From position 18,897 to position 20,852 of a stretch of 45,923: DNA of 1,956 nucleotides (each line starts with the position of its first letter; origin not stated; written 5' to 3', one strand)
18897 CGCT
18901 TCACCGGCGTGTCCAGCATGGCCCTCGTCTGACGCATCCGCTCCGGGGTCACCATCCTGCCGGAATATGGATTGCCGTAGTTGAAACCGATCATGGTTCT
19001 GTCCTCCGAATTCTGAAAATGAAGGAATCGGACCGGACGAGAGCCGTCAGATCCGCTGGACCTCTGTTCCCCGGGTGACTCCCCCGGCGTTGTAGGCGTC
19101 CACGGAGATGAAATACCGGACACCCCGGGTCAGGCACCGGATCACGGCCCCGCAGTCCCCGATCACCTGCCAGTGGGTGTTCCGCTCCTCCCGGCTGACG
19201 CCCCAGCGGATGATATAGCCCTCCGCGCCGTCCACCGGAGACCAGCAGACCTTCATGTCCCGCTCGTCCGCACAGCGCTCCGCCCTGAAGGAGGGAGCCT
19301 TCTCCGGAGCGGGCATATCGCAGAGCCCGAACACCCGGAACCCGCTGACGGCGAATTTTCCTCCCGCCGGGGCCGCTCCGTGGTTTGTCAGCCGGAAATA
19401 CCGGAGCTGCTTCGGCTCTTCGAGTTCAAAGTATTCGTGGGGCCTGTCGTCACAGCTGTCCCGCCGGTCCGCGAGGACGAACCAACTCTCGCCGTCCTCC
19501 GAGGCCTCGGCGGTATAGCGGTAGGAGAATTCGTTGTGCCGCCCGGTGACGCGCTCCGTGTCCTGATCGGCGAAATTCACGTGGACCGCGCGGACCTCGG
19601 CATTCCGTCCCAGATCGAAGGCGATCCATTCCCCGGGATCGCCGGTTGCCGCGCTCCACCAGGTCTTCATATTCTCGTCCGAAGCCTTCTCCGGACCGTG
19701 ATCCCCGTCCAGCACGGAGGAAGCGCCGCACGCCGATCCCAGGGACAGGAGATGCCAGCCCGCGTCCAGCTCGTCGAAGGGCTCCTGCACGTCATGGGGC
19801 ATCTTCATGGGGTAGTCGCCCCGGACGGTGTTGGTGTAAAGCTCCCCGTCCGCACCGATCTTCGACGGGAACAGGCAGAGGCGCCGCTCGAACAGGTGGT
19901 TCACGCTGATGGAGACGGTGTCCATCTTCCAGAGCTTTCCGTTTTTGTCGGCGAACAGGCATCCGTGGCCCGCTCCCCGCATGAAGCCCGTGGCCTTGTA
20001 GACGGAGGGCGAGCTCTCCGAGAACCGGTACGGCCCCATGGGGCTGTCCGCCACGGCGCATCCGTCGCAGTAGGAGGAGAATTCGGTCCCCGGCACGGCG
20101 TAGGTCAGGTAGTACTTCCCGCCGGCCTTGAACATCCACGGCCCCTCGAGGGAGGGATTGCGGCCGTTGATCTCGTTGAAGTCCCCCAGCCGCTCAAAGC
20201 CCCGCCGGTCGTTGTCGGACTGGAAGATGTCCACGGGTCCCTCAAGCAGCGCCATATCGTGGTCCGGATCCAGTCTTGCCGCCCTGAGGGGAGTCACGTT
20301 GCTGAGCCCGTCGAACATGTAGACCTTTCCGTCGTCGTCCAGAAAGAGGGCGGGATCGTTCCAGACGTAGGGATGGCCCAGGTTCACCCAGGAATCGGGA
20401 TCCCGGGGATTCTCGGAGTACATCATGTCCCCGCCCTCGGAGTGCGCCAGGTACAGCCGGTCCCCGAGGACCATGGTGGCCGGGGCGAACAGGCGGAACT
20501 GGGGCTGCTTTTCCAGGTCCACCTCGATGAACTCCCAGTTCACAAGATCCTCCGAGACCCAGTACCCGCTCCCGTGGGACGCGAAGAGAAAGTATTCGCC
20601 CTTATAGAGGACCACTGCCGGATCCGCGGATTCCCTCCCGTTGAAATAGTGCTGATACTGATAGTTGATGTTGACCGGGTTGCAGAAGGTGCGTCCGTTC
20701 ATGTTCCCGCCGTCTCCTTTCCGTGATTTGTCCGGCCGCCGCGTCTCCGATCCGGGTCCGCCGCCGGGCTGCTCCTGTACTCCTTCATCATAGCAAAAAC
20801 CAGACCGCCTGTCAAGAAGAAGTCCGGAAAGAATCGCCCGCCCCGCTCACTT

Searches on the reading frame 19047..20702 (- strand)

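Call 73: search_protein_families(library=pfam, proteins=[window:19047-20702:-], max_evalue=0.001)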
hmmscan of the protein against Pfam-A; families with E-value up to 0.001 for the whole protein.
window:19047-20702:- (551 aa): 3 families
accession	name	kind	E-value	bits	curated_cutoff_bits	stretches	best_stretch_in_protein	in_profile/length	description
PF04616.20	Glyco_hydro_43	-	7.8e-23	81.7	32.2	1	25-286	10-286/288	Glycosyl hydrolases family 43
PF00754.31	F5_F8_type_C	-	7.9e-15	55.5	28.2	1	327-442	4-114/127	F5/8 type C domain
PF22633.2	F5_F8_type_C_2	-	6.5e-08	33.5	27.8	1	339-438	1-91/91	NedA-like, galactose-binding domain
